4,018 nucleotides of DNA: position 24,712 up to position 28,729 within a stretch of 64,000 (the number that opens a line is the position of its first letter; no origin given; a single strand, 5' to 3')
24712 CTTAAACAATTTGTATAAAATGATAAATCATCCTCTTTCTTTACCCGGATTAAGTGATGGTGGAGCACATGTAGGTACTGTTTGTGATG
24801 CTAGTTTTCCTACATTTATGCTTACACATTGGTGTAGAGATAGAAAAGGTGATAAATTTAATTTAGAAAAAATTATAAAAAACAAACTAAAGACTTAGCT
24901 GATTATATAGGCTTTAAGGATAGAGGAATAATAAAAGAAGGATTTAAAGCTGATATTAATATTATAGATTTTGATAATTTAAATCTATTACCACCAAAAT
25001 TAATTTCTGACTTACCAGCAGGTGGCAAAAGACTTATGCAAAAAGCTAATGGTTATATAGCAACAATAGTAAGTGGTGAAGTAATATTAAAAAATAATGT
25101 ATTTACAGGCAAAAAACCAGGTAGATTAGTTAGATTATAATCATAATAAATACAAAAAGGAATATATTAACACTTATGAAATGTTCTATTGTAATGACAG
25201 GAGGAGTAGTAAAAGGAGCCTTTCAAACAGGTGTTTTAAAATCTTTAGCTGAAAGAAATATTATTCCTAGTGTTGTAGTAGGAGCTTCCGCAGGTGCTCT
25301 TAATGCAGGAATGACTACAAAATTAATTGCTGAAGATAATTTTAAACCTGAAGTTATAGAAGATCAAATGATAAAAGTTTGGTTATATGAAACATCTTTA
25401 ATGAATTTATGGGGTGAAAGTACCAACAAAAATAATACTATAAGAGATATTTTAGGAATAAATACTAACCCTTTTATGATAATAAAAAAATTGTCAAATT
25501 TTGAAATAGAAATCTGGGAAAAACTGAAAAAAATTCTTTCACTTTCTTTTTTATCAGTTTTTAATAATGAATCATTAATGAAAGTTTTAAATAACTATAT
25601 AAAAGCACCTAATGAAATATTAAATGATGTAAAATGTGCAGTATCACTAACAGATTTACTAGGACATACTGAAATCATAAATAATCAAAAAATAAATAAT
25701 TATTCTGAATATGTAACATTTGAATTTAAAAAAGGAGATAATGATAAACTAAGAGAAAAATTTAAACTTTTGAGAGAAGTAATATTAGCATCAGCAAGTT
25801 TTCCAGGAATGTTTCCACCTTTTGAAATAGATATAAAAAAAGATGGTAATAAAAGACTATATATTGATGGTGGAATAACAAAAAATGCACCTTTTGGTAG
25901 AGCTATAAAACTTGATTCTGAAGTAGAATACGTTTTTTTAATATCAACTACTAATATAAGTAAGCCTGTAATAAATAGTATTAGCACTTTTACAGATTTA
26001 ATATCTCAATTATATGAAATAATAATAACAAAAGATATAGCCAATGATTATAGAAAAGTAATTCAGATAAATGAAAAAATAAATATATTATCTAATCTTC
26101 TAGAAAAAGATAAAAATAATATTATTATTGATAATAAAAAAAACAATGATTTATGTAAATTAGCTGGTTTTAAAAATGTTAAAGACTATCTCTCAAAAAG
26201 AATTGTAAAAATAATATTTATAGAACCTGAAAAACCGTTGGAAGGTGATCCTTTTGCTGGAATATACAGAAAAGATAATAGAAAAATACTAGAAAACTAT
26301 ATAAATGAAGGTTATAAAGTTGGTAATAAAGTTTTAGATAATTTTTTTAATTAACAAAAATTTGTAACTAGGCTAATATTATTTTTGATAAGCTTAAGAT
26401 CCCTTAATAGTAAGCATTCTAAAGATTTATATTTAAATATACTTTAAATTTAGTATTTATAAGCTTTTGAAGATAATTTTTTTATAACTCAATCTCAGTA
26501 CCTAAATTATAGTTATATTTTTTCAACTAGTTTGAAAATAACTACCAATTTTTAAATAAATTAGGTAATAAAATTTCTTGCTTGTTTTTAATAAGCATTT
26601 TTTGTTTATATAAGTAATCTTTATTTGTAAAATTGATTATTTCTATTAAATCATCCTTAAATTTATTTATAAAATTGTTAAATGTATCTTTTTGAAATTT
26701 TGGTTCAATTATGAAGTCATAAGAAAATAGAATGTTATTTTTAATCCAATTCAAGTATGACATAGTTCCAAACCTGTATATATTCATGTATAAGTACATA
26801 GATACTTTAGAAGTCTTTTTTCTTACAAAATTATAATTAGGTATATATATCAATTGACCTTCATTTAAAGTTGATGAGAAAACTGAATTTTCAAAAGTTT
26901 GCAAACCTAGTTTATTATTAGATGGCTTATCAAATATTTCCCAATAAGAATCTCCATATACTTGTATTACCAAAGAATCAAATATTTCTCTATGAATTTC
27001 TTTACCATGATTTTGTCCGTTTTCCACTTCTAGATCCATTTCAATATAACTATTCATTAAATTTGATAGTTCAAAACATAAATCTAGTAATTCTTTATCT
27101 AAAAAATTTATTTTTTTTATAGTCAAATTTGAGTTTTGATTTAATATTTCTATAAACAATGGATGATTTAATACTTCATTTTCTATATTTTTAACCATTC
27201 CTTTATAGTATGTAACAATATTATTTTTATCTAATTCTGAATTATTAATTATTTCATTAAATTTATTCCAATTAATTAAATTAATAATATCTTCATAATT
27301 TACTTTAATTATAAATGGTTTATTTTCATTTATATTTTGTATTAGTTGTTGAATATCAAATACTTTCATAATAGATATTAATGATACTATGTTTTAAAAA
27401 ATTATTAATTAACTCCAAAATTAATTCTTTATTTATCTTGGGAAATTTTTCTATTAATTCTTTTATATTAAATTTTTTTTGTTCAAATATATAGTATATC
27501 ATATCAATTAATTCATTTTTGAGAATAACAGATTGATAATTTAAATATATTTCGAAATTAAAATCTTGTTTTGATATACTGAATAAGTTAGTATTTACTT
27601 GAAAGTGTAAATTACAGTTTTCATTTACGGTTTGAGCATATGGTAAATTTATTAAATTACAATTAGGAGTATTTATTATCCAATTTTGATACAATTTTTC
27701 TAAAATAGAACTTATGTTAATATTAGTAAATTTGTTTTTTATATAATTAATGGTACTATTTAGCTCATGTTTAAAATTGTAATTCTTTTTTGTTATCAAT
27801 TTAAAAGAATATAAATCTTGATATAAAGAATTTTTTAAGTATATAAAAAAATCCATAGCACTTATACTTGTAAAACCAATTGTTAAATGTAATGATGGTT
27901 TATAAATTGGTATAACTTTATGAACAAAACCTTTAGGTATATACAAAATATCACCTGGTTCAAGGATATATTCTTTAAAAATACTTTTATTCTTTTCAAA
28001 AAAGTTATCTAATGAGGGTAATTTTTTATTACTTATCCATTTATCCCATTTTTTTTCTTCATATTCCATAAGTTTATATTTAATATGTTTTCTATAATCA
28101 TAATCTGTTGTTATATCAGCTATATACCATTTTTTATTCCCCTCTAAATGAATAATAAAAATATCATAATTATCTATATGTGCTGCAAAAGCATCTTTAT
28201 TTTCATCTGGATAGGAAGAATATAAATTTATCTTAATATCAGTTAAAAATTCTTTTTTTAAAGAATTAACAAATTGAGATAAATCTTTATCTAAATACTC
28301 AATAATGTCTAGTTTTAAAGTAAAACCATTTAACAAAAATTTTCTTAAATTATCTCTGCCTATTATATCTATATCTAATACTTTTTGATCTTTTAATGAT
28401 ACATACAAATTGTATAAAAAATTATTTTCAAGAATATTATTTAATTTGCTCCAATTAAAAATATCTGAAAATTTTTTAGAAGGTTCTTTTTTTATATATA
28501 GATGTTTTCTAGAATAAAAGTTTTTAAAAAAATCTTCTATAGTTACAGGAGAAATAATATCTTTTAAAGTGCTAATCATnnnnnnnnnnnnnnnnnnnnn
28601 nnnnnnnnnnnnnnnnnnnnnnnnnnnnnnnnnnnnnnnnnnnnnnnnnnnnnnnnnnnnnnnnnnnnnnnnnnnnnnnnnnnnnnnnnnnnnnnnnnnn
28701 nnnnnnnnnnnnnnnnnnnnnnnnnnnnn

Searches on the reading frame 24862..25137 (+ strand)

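Call 27: search_protein_families(library=pfam, proteins=[window:24862-25137:+], max_evalue=0.001)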
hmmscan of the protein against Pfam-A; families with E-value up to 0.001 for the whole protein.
window:24862-25137:+ (92 aa): 1 family
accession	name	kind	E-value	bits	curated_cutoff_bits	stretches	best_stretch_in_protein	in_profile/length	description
PF07969.17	Amidohydro_3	-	2.3e-06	27.8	29.7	1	5-75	413-471/472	Amidohydrolase family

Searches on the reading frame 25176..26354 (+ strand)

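Call 11: search_protein_families(library=pfam, proteins=[window:25176-26354:+], max_evalue=0.001)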
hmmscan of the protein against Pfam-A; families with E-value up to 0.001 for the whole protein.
window:25176-26354:+ (392 aa): 1 family
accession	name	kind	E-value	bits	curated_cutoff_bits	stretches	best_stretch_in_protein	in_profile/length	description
PF01734.28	Patatin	-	7.3e-22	78.9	27.7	1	5-243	1-190/191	Patatin-like phospholipase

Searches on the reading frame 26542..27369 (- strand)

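Call 11: search_protein_families(library=pfam, proteins=[window:26542-27369:-], max_evalue=0.001)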
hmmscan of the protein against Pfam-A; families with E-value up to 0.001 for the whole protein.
window:26542-27369:- (275 aa): 1 family
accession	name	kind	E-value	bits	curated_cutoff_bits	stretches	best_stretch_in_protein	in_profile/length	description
PF08007.18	JmjC_2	-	0.00018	21.5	22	1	101-180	14-102/127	JmjC domain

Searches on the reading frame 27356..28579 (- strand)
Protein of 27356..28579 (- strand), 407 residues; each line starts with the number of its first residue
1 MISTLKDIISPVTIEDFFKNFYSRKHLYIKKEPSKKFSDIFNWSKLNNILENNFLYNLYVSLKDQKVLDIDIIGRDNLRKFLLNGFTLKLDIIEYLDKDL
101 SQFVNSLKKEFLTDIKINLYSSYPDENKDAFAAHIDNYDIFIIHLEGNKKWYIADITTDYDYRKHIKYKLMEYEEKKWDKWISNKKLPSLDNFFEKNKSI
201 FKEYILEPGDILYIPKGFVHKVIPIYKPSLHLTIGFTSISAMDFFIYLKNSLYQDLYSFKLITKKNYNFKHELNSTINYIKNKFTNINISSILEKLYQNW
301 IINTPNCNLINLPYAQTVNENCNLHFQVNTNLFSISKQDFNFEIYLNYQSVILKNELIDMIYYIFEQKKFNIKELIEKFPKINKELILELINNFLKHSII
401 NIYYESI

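Call 11: search_protein_families(library=pfam, proteins=[window:27356-28579:-], max_evalue=0.001)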
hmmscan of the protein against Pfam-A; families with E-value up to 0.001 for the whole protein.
window:27356-28579:- (407 aa): 3 families
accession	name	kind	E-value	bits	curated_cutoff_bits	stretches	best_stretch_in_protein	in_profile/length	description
PF08007.18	JmjC_2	-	4.2e-20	72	22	1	111-242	21-125/127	JmjC domain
PF13621.12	Cupin_8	-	8.3e-05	23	27.4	1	128-223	142-233/252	Cupin-like domain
PF02373.28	JmjC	-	0.00044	21.1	24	0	131-223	11-102/114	JmjC domain, hydroxylase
